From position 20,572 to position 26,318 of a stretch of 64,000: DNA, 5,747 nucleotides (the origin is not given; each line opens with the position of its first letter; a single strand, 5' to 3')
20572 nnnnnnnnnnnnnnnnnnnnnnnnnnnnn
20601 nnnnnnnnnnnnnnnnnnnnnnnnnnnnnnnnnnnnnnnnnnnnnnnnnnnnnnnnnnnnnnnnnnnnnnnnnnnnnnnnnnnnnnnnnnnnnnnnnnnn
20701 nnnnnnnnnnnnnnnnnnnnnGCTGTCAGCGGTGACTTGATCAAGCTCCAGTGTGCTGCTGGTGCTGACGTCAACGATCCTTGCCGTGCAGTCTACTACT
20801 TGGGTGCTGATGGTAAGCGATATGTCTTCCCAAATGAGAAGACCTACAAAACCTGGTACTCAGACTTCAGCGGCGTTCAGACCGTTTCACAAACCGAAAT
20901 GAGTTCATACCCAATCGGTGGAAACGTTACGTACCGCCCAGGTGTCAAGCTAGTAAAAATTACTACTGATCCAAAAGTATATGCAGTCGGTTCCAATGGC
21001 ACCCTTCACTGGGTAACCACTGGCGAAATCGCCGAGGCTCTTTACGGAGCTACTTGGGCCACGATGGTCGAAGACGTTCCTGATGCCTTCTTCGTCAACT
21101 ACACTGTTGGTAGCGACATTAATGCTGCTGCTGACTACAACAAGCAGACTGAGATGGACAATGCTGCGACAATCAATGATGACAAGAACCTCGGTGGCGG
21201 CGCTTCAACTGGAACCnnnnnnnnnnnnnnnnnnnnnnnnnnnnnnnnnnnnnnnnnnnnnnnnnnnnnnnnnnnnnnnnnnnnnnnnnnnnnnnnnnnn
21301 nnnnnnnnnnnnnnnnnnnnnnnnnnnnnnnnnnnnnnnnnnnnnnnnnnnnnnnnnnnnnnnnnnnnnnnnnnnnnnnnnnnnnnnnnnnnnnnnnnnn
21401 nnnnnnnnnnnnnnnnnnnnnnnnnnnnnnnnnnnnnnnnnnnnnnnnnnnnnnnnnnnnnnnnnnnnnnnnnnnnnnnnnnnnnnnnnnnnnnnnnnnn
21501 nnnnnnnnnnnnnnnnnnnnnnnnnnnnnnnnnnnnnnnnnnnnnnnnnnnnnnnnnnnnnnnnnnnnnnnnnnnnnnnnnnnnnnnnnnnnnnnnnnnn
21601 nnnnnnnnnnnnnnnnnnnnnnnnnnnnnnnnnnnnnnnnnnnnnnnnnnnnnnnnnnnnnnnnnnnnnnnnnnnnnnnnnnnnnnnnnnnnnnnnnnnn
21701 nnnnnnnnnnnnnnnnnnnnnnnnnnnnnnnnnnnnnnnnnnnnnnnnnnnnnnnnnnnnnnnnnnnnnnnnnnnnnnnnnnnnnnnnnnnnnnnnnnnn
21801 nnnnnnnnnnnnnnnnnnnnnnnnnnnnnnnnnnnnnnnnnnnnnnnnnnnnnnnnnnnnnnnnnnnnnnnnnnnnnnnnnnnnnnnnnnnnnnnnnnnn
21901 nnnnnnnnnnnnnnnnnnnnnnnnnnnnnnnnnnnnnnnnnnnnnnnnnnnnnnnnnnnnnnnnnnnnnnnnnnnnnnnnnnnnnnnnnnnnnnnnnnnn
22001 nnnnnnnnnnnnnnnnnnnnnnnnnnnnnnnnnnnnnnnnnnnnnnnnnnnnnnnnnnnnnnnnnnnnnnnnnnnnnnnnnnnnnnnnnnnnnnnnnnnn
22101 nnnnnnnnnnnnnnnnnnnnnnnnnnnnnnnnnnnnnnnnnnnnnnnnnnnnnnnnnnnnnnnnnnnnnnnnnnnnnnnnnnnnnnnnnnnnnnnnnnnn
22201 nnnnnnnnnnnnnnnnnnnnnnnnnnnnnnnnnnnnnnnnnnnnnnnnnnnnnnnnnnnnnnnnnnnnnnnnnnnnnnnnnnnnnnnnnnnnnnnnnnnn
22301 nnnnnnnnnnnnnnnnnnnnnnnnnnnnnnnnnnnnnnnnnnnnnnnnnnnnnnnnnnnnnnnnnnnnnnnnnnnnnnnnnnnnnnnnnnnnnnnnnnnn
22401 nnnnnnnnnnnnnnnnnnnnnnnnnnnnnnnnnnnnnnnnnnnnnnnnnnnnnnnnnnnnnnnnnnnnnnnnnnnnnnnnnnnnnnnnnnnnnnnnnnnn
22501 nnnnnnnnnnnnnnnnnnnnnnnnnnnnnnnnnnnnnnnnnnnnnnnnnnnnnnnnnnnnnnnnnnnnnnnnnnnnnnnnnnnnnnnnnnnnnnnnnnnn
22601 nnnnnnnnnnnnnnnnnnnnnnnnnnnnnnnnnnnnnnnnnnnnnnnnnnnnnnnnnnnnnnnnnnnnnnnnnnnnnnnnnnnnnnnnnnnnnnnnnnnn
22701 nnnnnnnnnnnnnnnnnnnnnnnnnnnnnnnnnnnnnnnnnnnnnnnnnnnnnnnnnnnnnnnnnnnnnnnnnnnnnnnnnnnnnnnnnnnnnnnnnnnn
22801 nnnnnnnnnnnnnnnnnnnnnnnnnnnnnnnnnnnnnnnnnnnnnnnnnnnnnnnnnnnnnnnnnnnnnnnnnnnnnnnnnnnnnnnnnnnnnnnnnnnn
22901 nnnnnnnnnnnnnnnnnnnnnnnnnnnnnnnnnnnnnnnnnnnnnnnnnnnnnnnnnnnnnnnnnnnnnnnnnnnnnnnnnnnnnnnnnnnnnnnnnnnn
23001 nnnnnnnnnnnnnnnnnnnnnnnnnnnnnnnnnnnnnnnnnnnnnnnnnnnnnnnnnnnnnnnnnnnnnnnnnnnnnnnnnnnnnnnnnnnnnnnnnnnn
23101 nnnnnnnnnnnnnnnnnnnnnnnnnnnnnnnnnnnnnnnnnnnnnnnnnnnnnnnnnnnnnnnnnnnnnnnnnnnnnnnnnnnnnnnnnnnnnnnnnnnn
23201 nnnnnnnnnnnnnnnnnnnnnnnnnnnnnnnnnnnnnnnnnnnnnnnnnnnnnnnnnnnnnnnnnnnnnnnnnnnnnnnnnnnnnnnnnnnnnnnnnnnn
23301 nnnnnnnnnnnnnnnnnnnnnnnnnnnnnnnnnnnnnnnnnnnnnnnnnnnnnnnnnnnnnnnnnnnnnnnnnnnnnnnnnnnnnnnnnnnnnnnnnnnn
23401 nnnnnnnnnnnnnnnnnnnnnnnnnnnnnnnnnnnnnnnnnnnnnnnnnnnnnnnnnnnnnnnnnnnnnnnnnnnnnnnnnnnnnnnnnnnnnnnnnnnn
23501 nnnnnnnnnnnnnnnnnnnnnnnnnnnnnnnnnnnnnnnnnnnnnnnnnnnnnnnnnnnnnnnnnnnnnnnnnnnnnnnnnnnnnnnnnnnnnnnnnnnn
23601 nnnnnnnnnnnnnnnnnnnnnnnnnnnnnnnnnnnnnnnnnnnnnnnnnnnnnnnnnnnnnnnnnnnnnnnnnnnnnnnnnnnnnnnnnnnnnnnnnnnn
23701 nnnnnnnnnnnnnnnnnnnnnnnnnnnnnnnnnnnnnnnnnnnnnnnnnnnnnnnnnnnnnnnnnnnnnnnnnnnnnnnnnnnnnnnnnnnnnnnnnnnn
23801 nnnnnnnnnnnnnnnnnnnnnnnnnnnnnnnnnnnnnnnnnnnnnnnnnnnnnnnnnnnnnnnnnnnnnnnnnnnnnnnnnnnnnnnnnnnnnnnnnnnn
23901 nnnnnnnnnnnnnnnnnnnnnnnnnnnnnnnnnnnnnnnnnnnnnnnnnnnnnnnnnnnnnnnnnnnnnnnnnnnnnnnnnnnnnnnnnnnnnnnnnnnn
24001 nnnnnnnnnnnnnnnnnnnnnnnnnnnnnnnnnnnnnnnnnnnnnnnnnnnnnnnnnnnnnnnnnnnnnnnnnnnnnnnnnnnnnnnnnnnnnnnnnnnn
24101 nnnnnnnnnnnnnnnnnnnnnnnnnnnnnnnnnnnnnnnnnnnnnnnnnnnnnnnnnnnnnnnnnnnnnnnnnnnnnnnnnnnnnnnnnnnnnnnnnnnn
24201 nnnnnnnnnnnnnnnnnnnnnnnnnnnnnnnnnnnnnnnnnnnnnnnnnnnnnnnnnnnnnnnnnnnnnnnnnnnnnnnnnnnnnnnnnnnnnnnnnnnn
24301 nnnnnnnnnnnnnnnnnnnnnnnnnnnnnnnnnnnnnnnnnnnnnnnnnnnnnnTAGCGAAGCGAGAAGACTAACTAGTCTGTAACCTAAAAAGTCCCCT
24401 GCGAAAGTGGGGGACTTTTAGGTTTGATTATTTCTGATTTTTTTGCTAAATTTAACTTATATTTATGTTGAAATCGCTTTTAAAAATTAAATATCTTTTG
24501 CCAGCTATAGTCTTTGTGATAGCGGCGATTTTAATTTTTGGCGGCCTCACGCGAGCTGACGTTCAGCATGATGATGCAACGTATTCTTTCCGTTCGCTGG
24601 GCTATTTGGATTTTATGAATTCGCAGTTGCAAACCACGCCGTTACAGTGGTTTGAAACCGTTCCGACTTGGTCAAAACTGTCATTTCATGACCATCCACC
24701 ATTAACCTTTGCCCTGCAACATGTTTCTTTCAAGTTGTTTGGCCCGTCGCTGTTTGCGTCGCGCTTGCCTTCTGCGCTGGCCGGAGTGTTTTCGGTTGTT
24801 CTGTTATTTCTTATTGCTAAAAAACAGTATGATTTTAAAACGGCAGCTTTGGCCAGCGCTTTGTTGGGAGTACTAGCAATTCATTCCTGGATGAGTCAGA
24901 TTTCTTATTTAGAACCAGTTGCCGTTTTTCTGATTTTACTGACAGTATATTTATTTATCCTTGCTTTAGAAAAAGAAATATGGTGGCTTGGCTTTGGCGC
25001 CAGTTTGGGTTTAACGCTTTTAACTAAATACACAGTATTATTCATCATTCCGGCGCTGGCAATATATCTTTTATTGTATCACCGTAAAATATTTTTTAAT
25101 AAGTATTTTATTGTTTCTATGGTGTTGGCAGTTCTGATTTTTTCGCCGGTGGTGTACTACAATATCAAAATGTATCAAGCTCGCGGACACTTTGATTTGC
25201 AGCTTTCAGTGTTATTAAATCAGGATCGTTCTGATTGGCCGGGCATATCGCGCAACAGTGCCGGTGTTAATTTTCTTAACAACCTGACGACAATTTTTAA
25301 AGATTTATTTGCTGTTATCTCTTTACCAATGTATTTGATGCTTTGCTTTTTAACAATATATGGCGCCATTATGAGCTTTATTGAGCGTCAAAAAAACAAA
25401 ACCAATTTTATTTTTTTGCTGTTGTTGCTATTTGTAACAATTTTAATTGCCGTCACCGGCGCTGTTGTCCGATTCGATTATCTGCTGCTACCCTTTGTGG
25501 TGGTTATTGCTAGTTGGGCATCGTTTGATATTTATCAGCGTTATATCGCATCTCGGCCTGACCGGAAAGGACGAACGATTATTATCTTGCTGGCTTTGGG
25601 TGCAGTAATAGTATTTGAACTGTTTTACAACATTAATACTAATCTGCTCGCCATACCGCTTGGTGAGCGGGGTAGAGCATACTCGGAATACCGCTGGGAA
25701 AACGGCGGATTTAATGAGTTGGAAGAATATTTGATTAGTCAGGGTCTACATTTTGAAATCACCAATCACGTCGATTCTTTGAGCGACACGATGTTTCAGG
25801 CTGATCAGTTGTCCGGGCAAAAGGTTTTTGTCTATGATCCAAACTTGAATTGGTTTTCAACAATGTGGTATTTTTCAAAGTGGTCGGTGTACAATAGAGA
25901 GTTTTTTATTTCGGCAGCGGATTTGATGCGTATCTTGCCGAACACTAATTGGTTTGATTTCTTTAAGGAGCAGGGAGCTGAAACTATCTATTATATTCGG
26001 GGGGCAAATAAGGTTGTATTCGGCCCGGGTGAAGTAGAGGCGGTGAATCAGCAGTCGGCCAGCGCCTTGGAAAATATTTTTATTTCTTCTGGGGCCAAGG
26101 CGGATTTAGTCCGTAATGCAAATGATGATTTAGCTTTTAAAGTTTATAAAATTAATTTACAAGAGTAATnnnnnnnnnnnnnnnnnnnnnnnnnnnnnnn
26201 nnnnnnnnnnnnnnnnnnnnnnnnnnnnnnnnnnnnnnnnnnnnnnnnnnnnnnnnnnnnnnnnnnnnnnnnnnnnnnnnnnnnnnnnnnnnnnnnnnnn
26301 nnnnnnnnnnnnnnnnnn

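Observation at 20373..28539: Giant Thr/Ser-rich repetitive secreted protein immediately followed by two paralogous GT39 (protein-O-mannosyltransferase-like) genes and a TPR protein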

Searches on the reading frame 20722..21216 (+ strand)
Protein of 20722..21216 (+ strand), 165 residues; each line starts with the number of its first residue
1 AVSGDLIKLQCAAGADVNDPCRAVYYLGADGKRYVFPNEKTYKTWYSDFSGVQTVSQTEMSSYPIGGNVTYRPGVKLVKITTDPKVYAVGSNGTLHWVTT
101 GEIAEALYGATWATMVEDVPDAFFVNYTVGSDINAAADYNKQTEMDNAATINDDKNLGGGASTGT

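Call 71: find_homologous_proteins(query=window:20722-21216:+)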
Query window:20722-21216:+ (165 aa): 703 proteins with E <= 0.001 among 752 candidates; the best 120 are listed.
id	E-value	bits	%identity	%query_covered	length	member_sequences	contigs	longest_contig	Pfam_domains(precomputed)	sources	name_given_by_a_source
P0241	9.8e-89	314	87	95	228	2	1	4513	-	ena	-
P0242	3.5e-81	289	84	95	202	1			-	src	-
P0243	5.2e-64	233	66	95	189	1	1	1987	-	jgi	-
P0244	1.2e-61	226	85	72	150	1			-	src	-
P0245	5.9e-61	223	65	92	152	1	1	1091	-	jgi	-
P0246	7.6e-60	220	62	96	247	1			-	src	-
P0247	7.9e-60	220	57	94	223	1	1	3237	-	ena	-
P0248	5.4e-58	214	67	100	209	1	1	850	-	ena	-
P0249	1.2e-57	212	61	92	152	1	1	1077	-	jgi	jgi:hypothetical protein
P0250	4.1e-57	211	61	95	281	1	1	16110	-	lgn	-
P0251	1.9e-56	209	59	94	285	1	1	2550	-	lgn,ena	-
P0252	4.1e-55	204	61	90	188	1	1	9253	-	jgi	jgi:hypothetical protein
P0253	7.6e-54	200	55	94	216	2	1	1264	-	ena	-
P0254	8.1e-53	197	86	63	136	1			-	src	-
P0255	9.3e-53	197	59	95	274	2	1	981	-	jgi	jgi:plastocyanin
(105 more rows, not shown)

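Call 94: search_protein_representatives(protein=window:20722-21216:+)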
Query: 165 residues. Proteins with E-value up to 0.001 (for the whole library): 4342; up to 1e-10: 3544; up to 1e-30: 1540. The best 150 are listed.
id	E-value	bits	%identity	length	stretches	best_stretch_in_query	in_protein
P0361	1.3e-92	324.5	52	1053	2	18-158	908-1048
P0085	9.8e-80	282.6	80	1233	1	1-164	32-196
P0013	7.5e-77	273.3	80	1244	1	1-165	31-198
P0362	1.4e-75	269.2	75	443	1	2-162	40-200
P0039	1.9e-70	252.4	74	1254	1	2-165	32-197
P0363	1.7e-68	246.1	70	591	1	5-159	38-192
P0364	6.1e-68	244.3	43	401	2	21-161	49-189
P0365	2.6e-67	242.3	47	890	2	22-158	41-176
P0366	4.6e-66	238.2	44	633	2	16-152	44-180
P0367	1.6e-65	236.4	69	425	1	2-157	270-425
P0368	5.9e-65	234.6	67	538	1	1-157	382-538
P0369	1.5e-64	233.3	66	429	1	4-157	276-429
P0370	1.9e-64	232.9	69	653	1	3-146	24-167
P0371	3.4e-64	232.1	69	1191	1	12-162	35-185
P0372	8.7e-64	230.8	65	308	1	3-157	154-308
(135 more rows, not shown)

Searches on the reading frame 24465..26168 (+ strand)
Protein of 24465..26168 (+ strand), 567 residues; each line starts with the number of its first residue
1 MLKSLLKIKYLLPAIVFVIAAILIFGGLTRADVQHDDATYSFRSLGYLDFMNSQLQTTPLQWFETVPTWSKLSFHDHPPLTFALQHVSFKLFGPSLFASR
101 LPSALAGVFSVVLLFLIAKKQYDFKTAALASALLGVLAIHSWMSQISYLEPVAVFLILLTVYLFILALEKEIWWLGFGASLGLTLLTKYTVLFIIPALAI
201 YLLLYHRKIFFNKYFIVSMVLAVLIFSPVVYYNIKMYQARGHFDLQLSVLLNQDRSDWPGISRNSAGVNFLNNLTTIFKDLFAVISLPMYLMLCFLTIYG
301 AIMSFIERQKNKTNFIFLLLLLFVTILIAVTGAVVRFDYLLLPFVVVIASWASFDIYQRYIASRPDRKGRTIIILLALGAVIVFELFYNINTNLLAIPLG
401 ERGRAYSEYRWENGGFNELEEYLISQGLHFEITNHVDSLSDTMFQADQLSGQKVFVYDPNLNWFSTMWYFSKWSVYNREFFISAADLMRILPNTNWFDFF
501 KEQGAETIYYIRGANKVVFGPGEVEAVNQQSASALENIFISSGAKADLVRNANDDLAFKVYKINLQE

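Call 7: search_protein_families(library=pfam, proteins=[window:24465-26168:+], max_evalue=0.01)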
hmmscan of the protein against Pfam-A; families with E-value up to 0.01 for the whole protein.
window:24465-26168:+ (567 aa): 2 families
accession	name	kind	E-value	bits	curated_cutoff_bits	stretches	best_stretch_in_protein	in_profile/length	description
PF13231.12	PMT_2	-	9.5e-26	91.4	26.1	1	76-232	1-160/160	Dolichyl-phosphate-mannose-protein mannosyltransferase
PF02366.24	PMT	-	7.4e-11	42.5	22.7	1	88-218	73-212/245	Dolichyl-phosphate-mannose-protein mannosyltransferase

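Call 12: search_protein_families(library=ncbifam, proteins=[window:24465-26168:+], max_evalue=0.01)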
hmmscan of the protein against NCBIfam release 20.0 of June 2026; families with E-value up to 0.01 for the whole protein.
window:24465-26168:+ (567 aa): 2 families
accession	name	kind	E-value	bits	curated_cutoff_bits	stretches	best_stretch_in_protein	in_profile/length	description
NF009784.2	PRK13279.1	equivalog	3.7e-08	32.4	567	1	65-230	49-223/539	lipid IV(A) 4-amino-4-deoxy-L-arabinosyltransferase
NF052499.1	MnslTaseMT1671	equivalog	2.7e-05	22.8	900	1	80-244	81-251/523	mannosyltransferase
